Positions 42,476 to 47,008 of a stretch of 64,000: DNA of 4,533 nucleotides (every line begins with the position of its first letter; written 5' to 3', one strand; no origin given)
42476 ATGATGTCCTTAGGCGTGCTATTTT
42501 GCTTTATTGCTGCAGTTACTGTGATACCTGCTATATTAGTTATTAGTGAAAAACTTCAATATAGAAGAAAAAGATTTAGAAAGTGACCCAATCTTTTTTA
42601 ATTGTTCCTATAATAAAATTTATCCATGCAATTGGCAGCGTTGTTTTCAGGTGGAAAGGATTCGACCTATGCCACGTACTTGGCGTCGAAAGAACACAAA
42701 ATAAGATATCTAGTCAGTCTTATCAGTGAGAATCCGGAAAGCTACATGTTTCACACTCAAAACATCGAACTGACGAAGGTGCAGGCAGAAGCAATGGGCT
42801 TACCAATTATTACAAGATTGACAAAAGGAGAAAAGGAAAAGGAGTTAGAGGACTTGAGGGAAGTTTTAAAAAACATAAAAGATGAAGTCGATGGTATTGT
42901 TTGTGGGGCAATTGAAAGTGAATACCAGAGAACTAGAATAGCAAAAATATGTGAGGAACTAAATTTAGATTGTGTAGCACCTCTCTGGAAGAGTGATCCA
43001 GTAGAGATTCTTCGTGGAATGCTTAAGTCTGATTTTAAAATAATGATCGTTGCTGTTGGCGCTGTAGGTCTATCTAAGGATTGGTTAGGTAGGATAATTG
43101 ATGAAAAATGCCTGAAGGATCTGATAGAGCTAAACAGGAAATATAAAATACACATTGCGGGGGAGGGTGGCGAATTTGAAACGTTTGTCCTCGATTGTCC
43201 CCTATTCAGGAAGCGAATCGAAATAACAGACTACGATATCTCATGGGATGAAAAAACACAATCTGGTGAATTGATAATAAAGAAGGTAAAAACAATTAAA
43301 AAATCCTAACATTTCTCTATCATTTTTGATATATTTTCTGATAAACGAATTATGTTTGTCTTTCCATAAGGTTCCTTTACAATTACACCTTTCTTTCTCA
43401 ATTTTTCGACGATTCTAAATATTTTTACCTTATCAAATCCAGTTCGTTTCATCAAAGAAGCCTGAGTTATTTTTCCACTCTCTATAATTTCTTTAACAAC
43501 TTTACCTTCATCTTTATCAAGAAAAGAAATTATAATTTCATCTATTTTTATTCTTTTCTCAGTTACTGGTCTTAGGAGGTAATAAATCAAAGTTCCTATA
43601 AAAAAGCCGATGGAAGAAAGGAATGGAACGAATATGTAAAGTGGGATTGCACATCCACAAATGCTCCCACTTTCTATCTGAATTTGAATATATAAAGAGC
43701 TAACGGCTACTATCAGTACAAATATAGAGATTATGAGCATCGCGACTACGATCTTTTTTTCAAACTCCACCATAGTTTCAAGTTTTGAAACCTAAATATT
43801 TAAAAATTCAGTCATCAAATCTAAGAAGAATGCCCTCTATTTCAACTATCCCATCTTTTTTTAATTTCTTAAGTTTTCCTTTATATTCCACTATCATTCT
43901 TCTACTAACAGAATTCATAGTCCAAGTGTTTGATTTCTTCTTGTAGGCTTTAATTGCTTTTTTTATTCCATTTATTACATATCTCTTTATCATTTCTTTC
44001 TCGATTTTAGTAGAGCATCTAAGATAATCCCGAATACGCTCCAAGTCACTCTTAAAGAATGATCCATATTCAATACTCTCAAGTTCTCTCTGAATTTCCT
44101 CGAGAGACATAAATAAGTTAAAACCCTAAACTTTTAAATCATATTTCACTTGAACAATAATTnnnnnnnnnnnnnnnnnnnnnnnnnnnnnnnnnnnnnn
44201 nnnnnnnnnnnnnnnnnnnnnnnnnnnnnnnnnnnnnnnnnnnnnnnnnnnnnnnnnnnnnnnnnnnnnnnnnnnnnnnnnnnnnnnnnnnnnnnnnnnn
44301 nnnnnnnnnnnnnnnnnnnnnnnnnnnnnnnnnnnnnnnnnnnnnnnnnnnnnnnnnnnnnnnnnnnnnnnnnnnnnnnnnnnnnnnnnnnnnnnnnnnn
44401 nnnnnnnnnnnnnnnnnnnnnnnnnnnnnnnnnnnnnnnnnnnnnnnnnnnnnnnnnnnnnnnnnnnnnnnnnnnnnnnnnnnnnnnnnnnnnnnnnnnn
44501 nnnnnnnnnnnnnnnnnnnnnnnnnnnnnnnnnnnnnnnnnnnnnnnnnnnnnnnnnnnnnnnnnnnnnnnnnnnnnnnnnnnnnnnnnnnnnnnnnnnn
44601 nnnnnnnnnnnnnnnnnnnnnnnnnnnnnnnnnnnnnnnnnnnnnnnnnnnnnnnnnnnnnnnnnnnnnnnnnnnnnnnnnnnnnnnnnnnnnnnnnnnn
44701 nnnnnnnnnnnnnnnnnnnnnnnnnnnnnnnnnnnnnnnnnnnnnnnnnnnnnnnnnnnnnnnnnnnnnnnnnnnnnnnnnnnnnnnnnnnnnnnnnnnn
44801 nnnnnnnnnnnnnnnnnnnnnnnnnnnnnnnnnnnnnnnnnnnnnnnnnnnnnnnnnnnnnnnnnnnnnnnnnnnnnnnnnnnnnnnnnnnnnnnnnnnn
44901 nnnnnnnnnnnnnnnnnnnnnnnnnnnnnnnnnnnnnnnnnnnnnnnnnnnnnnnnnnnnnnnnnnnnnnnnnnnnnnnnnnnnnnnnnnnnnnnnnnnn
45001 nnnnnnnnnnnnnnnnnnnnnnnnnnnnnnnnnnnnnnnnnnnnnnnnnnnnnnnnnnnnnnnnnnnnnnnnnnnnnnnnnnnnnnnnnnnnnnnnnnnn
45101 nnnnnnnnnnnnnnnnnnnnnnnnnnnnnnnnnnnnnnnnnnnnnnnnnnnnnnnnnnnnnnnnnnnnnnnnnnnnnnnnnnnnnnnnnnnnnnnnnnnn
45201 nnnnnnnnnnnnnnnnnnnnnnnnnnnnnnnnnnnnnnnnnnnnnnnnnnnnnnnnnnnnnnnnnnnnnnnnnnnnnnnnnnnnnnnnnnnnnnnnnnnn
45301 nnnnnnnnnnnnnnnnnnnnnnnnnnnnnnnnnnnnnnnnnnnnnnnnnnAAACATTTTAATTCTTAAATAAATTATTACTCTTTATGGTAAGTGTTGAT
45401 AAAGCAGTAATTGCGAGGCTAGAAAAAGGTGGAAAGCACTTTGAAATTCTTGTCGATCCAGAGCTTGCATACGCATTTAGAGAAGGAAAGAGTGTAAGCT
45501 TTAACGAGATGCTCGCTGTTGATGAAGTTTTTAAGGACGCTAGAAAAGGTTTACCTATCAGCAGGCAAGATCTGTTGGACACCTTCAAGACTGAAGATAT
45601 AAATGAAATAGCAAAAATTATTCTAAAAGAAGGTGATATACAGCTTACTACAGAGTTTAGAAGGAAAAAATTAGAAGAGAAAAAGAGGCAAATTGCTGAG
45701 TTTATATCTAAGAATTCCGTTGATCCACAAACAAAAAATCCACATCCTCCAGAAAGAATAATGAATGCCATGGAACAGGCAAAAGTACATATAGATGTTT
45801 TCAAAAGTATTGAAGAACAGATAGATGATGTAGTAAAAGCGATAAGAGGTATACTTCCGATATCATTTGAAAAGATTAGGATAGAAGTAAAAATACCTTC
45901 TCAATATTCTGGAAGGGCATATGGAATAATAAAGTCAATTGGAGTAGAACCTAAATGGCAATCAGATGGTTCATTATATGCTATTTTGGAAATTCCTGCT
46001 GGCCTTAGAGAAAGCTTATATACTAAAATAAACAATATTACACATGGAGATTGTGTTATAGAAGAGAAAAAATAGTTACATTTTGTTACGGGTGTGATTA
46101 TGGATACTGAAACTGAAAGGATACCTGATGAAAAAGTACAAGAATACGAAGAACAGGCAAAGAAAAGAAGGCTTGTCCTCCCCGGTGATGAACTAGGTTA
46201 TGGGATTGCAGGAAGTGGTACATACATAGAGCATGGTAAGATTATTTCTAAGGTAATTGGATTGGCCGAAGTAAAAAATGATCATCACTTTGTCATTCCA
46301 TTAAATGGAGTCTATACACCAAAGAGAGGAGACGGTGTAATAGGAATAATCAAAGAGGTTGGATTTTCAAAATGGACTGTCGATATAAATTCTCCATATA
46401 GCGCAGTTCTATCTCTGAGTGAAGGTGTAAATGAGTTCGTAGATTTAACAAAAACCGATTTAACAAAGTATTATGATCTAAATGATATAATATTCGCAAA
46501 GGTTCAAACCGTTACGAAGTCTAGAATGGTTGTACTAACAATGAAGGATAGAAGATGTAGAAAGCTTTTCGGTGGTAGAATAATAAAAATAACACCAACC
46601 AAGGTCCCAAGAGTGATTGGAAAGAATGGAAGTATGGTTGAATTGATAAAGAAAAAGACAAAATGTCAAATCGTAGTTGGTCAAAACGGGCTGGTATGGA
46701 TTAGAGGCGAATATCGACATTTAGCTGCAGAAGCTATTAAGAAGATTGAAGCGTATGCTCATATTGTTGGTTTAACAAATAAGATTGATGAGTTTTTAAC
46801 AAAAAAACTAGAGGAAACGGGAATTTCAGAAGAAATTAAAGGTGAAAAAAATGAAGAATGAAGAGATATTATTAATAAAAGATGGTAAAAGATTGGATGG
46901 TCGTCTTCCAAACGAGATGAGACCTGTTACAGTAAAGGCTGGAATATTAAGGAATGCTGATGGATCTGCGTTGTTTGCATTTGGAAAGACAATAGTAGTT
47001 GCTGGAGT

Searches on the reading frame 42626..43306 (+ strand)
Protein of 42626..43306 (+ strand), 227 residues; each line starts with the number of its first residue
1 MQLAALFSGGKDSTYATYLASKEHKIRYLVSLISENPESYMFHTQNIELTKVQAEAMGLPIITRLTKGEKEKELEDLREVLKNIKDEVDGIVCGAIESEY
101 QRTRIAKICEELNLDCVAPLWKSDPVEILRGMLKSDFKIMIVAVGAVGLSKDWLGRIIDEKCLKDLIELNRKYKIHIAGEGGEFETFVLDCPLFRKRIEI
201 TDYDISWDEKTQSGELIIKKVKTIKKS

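Call 68: search_protein_families(library=pfam, proteins=[window:42626-43306:+], max_evalue=0.001)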
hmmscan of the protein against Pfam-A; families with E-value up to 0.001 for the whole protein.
window:42626-43306:+ (227 aa): 1 family
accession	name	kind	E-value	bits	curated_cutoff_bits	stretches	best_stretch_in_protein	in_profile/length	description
PF01902.24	Diphthami_syn_2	-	2.6e-82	276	23.2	1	1-221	1-217/219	Diphthamide synthase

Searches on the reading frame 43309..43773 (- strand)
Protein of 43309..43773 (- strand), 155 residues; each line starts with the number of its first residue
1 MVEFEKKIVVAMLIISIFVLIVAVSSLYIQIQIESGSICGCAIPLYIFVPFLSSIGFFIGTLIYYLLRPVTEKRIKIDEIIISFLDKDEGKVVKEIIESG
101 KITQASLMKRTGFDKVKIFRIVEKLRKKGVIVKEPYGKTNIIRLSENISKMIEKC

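Call 68: search_protein_families(library=pfam, proteins=[window:43309-43773:-], max_evalue=0.001)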
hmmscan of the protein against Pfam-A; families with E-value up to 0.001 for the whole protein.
window:43309-43773:- (155 aa): 3 families
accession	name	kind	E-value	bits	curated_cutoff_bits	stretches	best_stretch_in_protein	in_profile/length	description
PF24034.1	DUF7343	-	1.1e-09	38.4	27.6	1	87-144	3-61/62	Domain of unknown function (DUF7343)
PF04182.18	B-block_TFIIIC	-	5e-05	23.7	22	1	102-139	19-54/73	B-block binding subunit of TFIIIC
PF13412.12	HTH_24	-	0.00028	20.8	21.9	1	91-131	7-47/48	Winged helix-turn-helix DNA-binding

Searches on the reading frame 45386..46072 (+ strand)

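Call 68: search_protein_families(library=pfam, proteins=[window:45386-46072:+], max_evalue=0.001)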
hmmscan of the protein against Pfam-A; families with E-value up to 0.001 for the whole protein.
window:45386-46072:+ (229 aa): 3 families
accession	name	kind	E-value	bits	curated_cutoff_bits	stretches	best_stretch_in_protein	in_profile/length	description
PF01172.24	SBDS_N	-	3.1e-25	88.4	24.6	1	7-93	2-88/88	Shwachman-Bodian-Diamond syndrome (SBDS) N-terminal domain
PF09377.16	SBDS_domain_II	-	1.2e-23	83.2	27.2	1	101-162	1-62/62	SBDS protein, domain II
PF20268.4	SBDS_C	-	3.7e-14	52.8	27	1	164-226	1-67/71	SBDS protein, C-terminal domain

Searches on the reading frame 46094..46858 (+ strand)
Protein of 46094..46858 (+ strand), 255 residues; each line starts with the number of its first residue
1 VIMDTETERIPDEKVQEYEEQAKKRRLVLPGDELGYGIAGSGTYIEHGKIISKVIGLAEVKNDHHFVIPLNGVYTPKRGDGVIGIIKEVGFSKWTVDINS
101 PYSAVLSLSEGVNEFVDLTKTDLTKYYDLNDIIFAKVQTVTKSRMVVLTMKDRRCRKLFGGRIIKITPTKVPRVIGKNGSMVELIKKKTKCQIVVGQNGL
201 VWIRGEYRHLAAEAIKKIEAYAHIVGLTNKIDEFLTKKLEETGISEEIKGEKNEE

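Call 68: search_protein_families(library=pfam, proteins=[window:46094-46858:+], max_evalue=0.001)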
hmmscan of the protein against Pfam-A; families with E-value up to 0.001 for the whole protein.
window:46094-46858:+ (255 aa): 6 families
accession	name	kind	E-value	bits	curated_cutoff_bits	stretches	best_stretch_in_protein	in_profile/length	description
PF21266.3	RRP4_S1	-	5.8e-10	39.7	27.3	1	74-138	2-72/73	RRP4, S1 domain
PF15985.11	KH_6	-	8.1e-09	36.1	27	1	161-205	1-43/47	KH domain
PF22625.2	ECR1_N_2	-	1.4e-08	34.9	27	1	25-70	1-50/51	Exosome RNA binding protein RRP4 N-terminal domain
PF00013.35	KH_1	-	1.9e-07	31.1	21.5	1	164-219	4-65/66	KH domain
PF21262.3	RRP40_S1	-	2.2e-05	24.7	27.1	1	74-146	1-68/83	Exosome complex component RRP40, S1 domain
PF14382.12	ECR1_N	-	2.5e-05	24.4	27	1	27-60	1-37/38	Exosome complex exonuclease RRP4 N-terminal region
